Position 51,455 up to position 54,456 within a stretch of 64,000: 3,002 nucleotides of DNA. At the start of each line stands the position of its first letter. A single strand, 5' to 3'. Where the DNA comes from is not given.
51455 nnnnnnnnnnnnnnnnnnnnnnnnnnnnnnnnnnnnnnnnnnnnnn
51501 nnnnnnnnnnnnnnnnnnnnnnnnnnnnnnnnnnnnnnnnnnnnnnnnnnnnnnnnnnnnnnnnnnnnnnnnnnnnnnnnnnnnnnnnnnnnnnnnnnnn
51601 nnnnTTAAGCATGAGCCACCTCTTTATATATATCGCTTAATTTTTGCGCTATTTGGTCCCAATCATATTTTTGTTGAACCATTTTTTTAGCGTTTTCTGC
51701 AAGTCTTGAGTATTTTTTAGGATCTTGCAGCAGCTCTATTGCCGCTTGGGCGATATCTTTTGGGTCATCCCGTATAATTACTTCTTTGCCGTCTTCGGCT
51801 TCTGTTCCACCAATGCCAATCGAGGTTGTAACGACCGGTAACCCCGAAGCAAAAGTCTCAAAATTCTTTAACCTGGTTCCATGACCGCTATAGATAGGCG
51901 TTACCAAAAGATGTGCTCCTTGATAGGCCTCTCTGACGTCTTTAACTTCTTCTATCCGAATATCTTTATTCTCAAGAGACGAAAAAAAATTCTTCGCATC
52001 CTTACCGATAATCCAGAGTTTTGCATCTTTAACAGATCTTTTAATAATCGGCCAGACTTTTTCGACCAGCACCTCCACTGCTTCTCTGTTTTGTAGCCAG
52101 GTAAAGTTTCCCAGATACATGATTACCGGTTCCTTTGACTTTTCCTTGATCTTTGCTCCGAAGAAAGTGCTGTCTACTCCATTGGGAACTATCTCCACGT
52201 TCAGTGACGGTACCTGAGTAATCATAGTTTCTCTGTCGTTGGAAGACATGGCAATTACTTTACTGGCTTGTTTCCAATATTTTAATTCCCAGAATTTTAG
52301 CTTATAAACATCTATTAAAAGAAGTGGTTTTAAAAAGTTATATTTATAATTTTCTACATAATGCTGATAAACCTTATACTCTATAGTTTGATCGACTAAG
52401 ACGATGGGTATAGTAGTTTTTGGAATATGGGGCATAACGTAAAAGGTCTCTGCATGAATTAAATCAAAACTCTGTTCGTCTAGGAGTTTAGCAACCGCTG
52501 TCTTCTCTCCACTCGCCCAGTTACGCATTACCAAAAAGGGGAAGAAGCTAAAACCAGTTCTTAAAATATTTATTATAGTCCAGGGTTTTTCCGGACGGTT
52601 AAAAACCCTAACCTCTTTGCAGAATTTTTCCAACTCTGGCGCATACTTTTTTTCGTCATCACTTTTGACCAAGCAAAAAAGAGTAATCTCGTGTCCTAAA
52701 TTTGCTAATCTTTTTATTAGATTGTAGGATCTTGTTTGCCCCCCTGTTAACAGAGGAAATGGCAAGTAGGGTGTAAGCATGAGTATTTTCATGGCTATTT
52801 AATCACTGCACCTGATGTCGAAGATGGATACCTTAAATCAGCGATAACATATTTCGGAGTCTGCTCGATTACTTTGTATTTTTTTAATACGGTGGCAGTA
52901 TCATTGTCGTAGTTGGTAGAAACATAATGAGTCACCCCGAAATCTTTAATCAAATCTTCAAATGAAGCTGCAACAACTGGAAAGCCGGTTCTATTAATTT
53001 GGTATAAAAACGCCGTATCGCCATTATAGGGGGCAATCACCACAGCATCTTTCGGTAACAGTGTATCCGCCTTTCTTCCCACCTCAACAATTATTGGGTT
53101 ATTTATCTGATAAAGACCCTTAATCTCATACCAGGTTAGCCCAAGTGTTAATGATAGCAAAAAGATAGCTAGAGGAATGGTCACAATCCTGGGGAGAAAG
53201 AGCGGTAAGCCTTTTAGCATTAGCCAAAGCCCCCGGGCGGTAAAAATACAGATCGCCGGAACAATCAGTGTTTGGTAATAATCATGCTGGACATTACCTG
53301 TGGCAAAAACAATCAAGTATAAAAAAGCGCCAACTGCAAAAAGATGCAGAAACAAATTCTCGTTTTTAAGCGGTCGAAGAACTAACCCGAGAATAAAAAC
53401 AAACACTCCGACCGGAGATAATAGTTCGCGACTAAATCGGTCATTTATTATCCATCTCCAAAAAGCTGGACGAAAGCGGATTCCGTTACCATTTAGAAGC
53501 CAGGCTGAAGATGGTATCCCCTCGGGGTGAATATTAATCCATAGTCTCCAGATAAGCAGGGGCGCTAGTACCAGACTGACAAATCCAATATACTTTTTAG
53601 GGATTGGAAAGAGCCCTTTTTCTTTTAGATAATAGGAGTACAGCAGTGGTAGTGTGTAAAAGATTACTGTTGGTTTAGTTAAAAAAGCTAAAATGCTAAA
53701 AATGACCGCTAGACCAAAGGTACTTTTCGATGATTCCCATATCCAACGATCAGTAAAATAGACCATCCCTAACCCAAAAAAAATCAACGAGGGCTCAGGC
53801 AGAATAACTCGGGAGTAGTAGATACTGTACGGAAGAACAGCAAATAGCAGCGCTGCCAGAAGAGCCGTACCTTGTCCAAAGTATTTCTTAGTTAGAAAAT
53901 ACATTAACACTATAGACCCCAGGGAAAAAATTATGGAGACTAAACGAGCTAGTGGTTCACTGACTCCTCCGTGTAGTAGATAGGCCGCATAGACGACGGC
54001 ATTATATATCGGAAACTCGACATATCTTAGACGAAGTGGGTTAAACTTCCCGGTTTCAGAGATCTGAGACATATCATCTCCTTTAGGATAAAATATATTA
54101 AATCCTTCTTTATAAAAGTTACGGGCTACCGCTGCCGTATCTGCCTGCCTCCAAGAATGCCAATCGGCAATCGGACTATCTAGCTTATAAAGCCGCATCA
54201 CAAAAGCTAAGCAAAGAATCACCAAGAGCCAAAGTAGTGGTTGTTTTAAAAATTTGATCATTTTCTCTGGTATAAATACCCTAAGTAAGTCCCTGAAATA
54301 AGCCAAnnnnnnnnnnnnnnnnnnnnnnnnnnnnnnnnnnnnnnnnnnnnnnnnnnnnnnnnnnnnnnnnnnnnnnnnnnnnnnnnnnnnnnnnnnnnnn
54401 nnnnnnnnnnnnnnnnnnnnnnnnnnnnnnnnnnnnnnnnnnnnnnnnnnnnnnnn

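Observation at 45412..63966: More than 16 kb of contiguous glycosylation genes: 13 GT2/GT4 transferases, two GT-C enzymes, Wzy-like ligase, initiating PglC-type transferase, acetyltransferase, NUDIX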

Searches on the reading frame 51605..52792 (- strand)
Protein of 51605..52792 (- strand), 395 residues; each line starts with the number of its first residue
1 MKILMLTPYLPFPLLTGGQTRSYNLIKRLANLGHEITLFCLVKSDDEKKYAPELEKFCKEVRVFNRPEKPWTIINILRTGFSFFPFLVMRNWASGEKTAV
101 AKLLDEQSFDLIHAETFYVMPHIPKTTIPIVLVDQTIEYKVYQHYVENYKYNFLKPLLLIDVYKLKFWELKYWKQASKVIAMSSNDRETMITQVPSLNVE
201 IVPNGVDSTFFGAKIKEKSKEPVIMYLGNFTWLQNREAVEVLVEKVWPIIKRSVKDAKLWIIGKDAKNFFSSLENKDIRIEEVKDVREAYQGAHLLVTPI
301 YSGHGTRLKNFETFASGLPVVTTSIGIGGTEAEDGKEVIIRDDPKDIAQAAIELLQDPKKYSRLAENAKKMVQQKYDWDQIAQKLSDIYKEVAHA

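Call 4: search_protein_families(library=pfam, proteins=[window:51605-52792:-], max_evalue=0.01)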
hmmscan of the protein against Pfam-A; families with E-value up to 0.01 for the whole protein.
window:51605-52792:- (395 aa): 6 families
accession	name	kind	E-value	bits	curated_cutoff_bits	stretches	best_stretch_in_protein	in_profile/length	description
PF13692.12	Glyco_trans_1_4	-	2.9e-22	79.9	27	1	221-357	1-142/142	Glycosyl transferases group 1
PF13439.12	Glyco_transf_4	-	5e-15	56.4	28.5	1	17-208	3-168/170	Glycosyltransferase Family 4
PF00534.26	Glycos_transf_1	-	5.1e-14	52.6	26.4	1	213-371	7-172/172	Glycosyl transferases group 1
PF13524.12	Glyco_trans_1_2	-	1.4e-09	38.5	25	1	284-385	36-142/144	Glycosyl transferase-like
PF13579.12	Glyco_trans_4_4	-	9.1e-06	26.5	29.7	1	16-205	1-158/158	Glycosyl transferase 4-like domain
PF16924.11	DpaA_N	-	0.0031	18.1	29.2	0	16-61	5-52/116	Dipicolinate synthase subunit A N-terminal domain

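Call 10: search_protein_families(library=ncbifam, proteins=[window:51605-52792:-], max_evalue=0.001)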
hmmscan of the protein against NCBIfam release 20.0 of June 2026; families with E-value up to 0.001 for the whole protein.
window:51605-52792:- (395 aa): 21 families
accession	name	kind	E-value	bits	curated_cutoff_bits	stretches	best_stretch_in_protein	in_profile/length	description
TIGR03087.1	stp1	hypoth_equivalog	7.2e-42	143.9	316.65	1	3-389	1-394/397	TIGR03087 family PEP-CTERM/XrtA system glycosyltransferase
TIGR02149.1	glgA_Coryne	subfamily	5.4e-13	48.8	302.4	1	109-392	84-390/391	glycogen synthase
TIGR03999.1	thiol_BshA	equivalog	8.7e-11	41.3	273.7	1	177-393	146-374/375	N-acetyl-alpha-D-glucosaminyl L-malate synthase BshA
TIGR04047.1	MSMEG_0565_glyc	hypoth_equivalog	5.9e-10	38.8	259.85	1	308-390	291-372/373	MSMEG_0565 family glycosyltransferase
TIGR04063.1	stp3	hypoth_equivalog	6.8e-10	38.4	442.05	1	171-392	153-395/397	TIGR04063 family PEP-CTERM/XrtA system glycosyltransferase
TIGR03449.1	mycothiol_MshA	equivalog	1.3e-09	37.4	462.5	1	285-393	296-404/406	D-inositol-3-phosphate glycosyltransferase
NF041876.1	EPS_EpsE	equivalog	2.9e-09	36.6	400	1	173-385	159-389/389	exopolysaccharide biosynthesis GT4 family glycosyltransferase EpsE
TIGR03088.1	stp2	hypoth_equivalog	7.2e-09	35.1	409.05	1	282-392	262-373/374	TIGR03088 family PEP-CTERM/XrtA system glycosyltransferase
NF038011.1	PelF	equivalog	2.6e-08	33.4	100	1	173-389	255-489/489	GT4 family glycosyltransferase PelF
NF038255.1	exopoly_VpsD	equivalog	9.8e-08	31.2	300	1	198-393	178-380/381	VpsD family glycosyltransferase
NF053787.1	GlcN_PG_synth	equivalog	9.8e-08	31.2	480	1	234-393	203-360/361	N-acetylglucosaminyl phosphatidylglycerol synthase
NF047684.1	TeichurnBiosyTuaC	equivalog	1.3e-06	27.6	550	1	284-393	281-390/391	teichuronic acid biosynthesis protein TuaC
NF038295.1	EPS_HpsP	equivalog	4.2e-06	26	550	1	293-392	288-387/388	hormogonium polysaccharide biosynthesis glycosyltransferase HpsP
NF012028.0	PRK15484.1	subfamily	4.8e-06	25.9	618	0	170-389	134-375/380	lipopolysaccharide N-acetylglucosaminyltransferase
NF053513.1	Gtran_IagA_BgsA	equivalog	1.8e-05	23.9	460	1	285-393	228-332/333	LTA glycolipid anchor biosynthesis glycosyltransferase, IagA/BgsA family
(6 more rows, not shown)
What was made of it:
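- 51605..52792 (-): GT4_d, a core GT4 glycosyltransferase of 395 aa. The best NCBIfam match is TIGR03087, 143.9 bits, below cut-off (call 10).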

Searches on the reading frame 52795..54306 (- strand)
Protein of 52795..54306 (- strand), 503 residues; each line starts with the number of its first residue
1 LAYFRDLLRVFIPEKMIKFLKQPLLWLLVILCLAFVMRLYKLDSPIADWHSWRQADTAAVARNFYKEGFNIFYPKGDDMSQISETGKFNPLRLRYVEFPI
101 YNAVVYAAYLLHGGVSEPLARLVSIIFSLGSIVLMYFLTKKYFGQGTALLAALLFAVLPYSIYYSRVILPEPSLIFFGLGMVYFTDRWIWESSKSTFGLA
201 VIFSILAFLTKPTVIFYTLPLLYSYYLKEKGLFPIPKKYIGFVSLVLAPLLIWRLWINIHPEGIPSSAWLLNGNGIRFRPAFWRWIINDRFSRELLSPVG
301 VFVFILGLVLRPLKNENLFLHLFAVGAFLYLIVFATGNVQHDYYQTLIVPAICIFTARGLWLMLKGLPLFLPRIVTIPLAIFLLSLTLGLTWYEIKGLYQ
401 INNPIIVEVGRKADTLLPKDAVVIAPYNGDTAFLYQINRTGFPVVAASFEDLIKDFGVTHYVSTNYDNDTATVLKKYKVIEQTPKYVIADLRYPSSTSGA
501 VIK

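Call 4: search_protein_families(library=pfam, proteins=[window:52795-54306:-], max_evalue=0.01)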
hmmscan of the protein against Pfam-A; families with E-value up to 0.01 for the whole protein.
window:52795-54306:- (503 aa): 2 families
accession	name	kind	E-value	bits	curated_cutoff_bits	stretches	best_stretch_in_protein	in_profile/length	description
PF13231.12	PMT_2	-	1.6e-12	48.3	26.1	1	109-253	14-160/160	Dolichyl-phosphate-mannose-protein mannosyltransferase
PF02366.24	PMT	-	3.2e-08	33.9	22.7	1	112-223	77-193/245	Dolichyl-phosphate-mannose-protein mannosyltransferase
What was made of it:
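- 52795..54261 (-): GTC1, a GT-C fold membrane glycosyltransferase (PMT_2/PMT) of 488 aa, core gene. Its first outer loop carries the invariant motif '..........' and an invariant DD pair. PMT_2, 48.3 bits, and PMT, 33.9 bits (call 4).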

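Call 9: find_encoding_contigs(protein=window:52795-54306:-, flank=10000, max_places=6)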
Protein window:52795-54306:- (503 aa): no gene with exactly this product is on record in the collection.
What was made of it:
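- Tried and rejected: An exact look-up of the 503-aa ORF version of GTC1 failed because the public gene call starts at a later ATG (call 9).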

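Call 10: search_protein_families(library=ncbifam, proteins=[window:52795-54306:-], max_evalue=0.001)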
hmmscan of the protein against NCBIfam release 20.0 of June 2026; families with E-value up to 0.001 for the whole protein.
window:52795-54306:- (503 aa): 2 families
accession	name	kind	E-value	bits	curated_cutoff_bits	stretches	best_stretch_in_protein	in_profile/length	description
TIGR03663.1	TIGR03663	subfamily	4.3e-09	35.9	126.25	1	114-219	67-171/435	flippase activity-associated protein Agl23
TIGR04154.1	archaeo_STT3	subfamily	0.00033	19.1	450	1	122-164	100-142/831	oligosaccharyl transferase, archaeosortase A system-associated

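Call 13: search_solved_structures(query=window:52795-54306:-, max_evalue=1)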
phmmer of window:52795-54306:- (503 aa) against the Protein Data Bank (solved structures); distinct sequences matched with E-value up to 1: 0.

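Call 17: find_homologous_proteins(query=window:52795-54306:-, max_evalue=0.00001)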
Query window:52795-54306:- (503 aa): 5536 proteins with E <= 0.00001 among 8000 candidates; the best 120 are listed.
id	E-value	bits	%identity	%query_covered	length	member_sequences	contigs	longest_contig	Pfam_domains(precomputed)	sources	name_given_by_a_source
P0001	3.6e-211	721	100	64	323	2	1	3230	-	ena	-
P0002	6.6e-195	667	61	96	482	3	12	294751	PF13231.13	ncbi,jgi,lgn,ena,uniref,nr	ncbi:hypothetical protein A2617_04105 [Candidatus Daviesbacteria bacterium RIFOXYD1_FULL_41_10]|unir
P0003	1.4e-193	663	62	95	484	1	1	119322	PF02366.25,PF13231.13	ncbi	-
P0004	3.5e-193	661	63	95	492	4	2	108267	PF02366.25,PF13231.13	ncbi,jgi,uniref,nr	ncbi:MAG: hypothetical protein ACD_31C00003G0004 [uncultured bacterium]|uniref:Glycosyltransferase R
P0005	5.9e-193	661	60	96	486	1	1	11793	PF02366.25,PF13231.13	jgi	jgi:hypothetical protein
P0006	3.1e-192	658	60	95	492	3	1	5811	PF02366.25,PF13231.13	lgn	-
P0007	1.6e-191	656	62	94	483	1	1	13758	PF13231.13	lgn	-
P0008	1.7e-191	656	60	95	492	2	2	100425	PF02366.25,PF13231.13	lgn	-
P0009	2.4e-191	655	61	95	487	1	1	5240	PF13231.13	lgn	-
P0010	5.1e-191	654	60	95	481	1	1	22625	PF13231.13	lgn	-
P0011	7.4e-191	654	59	95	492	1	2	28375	PF02366.25,PF13231.13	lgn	-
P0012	2.4e-190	652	60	95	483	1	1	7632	PF02366.25,PF13231.13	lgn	-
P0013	3.0e-190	652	62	96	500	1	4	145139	PF13231.13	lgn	-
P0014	3.1e-190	652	60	97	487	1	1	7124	PF02366.25,PF13231.13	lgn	-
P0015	4.2e-190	651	61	95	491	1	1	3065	PF13231.13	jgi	jgi:4-amino-4-deoxy-L-arabinose transferase-like glycosyltransferase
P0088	2.1e-181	622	61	93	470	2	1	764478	PF02366.25,PF13231.13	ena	-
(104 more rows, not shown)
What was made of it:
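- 52795..54261 (-): More than 5,500 homologues (call 17).
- On GT-C glycosyltransferases of the PMT_2 / GT39-GT83-like kind: Public names of homologues read 'glycosyltransferase family 39 protein' and 'ArnT family' (call 17).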

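Call 19: find_encoding_contigs(protein=P0088, flank=10000, max_places=3)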
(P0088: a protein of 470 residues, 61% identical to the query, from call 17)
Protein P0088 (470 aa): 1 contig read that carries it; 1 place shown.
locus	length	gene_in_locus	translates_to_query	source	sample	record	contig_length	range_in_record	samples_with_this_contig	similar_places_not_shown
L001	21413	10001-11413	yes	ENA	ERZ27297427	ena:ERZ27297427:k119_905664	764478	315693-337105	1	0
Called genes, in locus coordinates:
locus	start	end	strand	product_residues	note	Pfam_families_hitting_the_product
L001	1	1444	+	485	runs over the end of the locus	-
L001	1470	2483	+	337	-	PF13439:Glyco_transf_4, PF00534:Glycos_transf_1, PF13692:Glyco_trans_1_4, PF13524:Glyco_trans_1_2 (weak), PF20706:GT4-conflict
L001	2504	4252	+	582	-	PF13231:PMT_2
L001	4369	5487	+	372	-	PF13439:Glyco_transf_4, PF20706:GT4-conflict (weak), PF00534:Glycos_transf_1, PF13692:Glyco_trans_1_4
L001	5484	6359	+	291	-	PF00535:Glycos_transf_2, PF13641:Glyco_tranf_2_3, PF13632:Glyco_trans_2_3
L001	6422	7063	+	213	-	PF25084:LbH_EIF2B (faint), PF25087:GMPPB_C (faint), PF00132:Hexapep, PF14602:Hexapep_2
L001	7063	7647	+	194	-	-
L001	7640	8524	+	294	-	PF00535:Glycos_transf_2, PF13641:Glyco_tranf_2_3, PF13632:Glyco_trans_2_3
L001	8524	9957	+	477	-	PF04932:Wzy_C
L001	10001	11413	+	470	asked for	PF02366:PMT, PF13231:PMT_2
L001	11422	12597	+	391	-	PF13439:Glyco_transf_4, PF00534:Glycos_transf_1, PF13692:Glyco_trans_1_4, PF13524:Glyco_trans_1_2 (weak)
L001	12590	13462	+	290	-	PF00535:Glycos_transf_2, PF13641:Glyco_tranf_2_3, PF13712:Glyco_tranf_2_5 (weak), PF13632:Glyco_trans_2_3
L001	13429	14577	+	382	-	PF13439:Glyco_transf_4, PF00534:Glycos_transf_1, PF13692:Glyco_trans_1_4, PF13524:Glyco_trans_1_2 (faint)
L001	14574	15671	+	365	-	PF20706:GT4-conflict (weak), PF00534:Glycos_transf_1, PF13692:Glyco_trans_1_4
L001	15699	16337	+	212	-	PF02397:Bac_transf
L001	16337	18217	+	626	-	PF13196:DUF4012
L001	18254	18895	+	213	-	PF11967:RecO_N, PF02565:RecO_C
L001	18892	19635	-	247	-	PF01509:TruB_N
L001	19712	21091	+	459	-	PF28494:GlyRS_ins_1 (faint), PF00587:tRNA-synt_2b (weak), PF03129:HGTP_anticodon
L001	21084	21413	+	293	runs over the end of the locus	-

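Call 20: find_encoding_contigs(protein=P0002, flank=10000, max_places=3)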
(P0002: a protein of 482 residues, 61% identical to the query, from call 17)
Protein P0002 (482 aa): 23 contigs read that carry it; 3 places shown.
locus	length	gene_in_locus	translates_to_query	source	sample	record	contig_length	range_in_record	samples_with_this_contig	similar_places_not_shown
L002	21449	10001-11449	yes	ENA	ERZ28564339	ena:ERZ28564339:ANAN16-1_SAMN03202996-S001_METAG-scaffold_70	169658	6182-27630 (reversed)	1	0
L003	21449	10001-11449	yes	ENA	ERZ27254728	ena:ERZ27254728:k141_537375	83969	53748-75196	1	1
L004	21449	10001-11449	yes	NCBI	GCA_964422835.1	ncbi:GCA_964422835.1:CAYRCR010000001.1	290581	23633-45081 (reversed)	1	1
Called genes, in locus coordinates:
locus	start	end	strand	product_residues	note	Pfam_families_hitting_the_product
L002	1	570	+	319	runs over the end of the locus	PF13439:Glyco_transf_4 (faint), PF00534:Glycos_transf_1, PF13692:Glyco_trans_1_4, PF20706:GT4-conflict (weak)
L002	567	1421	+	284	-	PF00535:Glycos_transf_2, PF10111:Glyco_tranf_2_2, PF13641:Glyco_tranf_2_3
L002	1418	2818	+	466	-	PF13231:PMT_2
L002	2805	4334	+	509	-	-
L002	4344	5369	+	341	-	PF13439:Glyco_transf_4, PF00534:Glycos_transf_1, PF13692:Glyco_trans_1_4, PF13524:Glyco_trans_1_2 (weak), PF20706:GT4-conflict (weak)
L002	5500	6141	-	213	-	PF01209:Ubie_methyltran (weak), PF05401:NodS (weak), PF13489:Methyltransf_23, PF08241:Methyltransf_11, PF08242:Methyltransf_12, PF13649:Methyltransf_25, PF13847:Methyltransf_31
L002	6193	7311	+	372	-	PF13439:Glyco_transf_4, PF00534:Glycos_transf_1, PF13692:Glyco_trans_1_4, PF13524:Glyco_trans_1_2 (weak), PF20706:GT4-conflict (weak)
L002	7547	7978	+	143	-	PF25087:GMPPB_C (faint), PF00132:Hexapep, PF14602:Hexapep_2 (weak)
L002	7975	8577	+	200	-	-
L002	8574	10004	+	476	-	-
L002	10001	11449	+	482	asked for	PF13231:PMT_2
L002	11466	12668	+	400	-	PF13439:Glyco_transf_4, PF00534:Glycos_transf_1, PF13692:Glyco_trans_1_4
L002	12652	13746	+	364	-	PF13439:Glyco_transf_4, PF00534:Glycos_transf_1, PF20706:GT4-conflict, PF13692:Glyco_trans_1_4, PF13524:Glyco_trans_1_2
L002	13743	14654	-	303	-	PF01795:Methyltransf_5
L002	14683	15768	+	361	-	PF13439:Glyco_transf_4, PF00534:Glycos_transf_1, PF13692:Glyco_trans_1_4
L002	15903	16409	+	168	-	PF02397:Bac_transf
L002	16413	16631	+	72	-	-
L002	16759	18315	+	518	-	PF13196:DUF4012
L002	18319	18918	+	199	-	-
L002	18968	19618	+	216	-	PF11967:RecO_N, PF02565:RecO_C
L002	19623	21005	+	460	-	PF00587:tRNA-synt_2b (weak), PF03129:HGTP_anticodon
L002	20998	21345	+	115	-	-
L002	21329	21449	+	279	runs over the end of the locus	-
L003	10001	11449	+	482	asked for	PF13231:PMT_2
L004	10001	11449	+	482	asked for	PF13231:PMT_2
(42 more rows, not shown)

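Call 25: search_solved_structures(query=A1, max_evalue=1, show_alignments=2)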
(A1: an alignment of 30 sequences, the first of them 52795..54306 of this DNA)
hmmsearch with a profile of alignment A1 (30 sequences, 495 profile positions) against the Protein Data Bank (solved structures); distinct sequences matched with E-value up to 1: 0.
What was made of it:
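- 52795..54261 (-): No PDB sequence relative even with a profile (calls 13, 25).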

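Call 28: find_related_loci(query=A1, collection=genome_contigs, flank=10000)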
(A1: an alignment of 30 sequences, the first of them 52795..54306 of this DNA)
Query A1 (503 aa) in genome_contigs; peptide patterns used: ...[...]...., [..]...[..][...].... (x = any residue, [..] = any of these).
600 stretches matched a pattern (row limit reached: there are more); 574 encode a relative of the query (tblastn E <= 1e-3); the best 80 are kept; 80 distinct loci.
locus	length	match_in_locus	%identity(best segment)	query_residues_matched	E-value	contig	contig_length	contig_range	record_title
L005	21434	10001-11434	63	15-492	0e+0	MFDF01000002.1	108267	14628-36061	MAG: Candidatus Daviesbacteria bacterium RIFCSPHIGHO2_12_FULL_37_16 rifcsphigho2_12_scaffold_113, whole genome shotgun s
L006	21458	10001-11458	61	9-495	0e+0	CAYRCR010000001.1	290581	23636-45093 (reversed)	MAG TPA_asm: uncultured Gammaproteobacteria bacterium isolate SRP050083_co1_366 genome assembly, contig: NODE_3_length_2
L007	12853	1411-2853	60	15-495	0e+0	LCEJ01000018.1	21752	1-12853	MAG: Candidatus Daviesbacteria bacterium GW2011_GWA2_42_7 UV41_C0018, whole genome shotgun sequence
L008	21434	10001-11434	59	14-491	0e+0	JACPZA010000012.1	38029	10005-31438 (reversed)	MAG: Candidatus Daviesbacteria bacterium isolate NC_groundwater_877_Pr1_S2p5_34_16 Montesol18_S2p5_coassembly_scaffold_2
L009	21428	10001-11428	59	16-491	0e+0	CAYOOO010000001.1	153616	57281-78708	MAG TPA_asm: uncultured Gammaproteobacteria bacterium isolate binchicken_co110_106 genome assembly, contig: NODE_259_len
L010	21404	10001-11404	59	28-495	0e+0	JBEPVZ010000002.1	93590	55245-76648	MAG: Candidatus Daviesbacteria bacterium isolate 22E.vamb.044 NODE_185_length_93590_cov_6.827188, whole genome shotgun s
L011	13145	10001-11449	58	9-491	0e+0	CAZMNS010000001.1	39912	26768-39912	MAG TPA_asm: uncultured Gammaproteobacteria bacterium isolate binchicken_co38_1180 genome assembly, contig: NODE_2131_le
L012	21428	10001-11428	61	16-491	0e+0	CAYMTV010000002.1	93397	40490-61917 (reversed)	MAG TPA_asm: uncultured Gammaproteobacteria bacterium isolate binchicken_co38_1053 genome assembly, contig: NODE_604_len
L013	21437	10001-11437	59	16-495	0e+0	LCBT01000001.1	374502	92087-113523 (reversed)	MAG: Candidatus Daviesbacteria bacterium GW2011_GWA1_41_61 UU73_C0001, whole genome shotgun sequence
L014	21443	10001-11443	59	12-492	0e+0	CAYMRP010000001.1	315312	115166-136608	MAG TPA_asm: uncultured Gammaproteobacteria bacterium isolate SRP286056_co1_76 genome assembly, contig: NODE_10_length_3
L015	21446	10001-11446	57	16-493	0e+0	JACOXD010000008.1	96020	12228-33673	MAG: Candidatus Daviesbacteria bacterium isolate NC_groundwater_144_Ag_S-0.1um_35_15 S4_GD2017_2_S1_scaffold_417, whole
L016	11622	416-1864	60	13-492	1e-179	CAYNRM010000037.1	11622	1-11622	MAG TPA_asm: uncultured Gammaproteobacteria bacterium isolate SRP128246_co1_67 genome assembly, contig: NODE_13483_lengt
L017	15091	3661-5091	56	15-491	8e-179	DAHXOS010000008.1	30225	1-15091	MAG TPA_asm: bacterium isolate clean1861 k141_356178, whole genome shotgun sequence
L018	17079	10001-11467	57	14-491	8e-178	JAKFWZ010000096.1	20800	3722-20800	MAG: Candidatus Daviesbacteria bacterium isolate ND2_Bin_11 ND2_0000272, whole genome shotgun sequence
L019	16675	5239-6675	57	12-491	1e-175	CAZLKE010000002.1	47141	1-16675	MAG TPA_asm: uncultured Gammaproteobacteria bacterium isolate SRP050083_co1_414 genome assembly, contig: NODE_206_length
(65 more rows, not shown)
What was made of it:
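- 52795..54261 (-): At least 574 species genomes encode a relative (call 28).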

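Call 52: search_protein_families(library=pfam, proteins=[L002:2805-4334:+, L001:2-1444:+], max_evalue=1)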
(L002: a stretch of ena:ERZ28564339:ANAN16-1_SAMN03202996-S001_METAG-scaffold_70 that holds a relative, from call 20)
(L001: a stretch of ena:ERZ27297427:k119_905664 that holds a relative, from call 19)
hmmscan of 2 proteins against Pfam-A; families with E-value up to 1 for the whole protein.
L002:2805-4334:+ (509 aa): 0 families

L001:2-1444:+ (480 aa): 0 families
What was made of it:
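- On Three-component transmembrane glycosylation systems (GtrB/CsbB GT2 + GtrA-like flippase + GT-C): A 123-aa 4-TM protein lies upstream of the window but gives no GtrA match (call 52).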
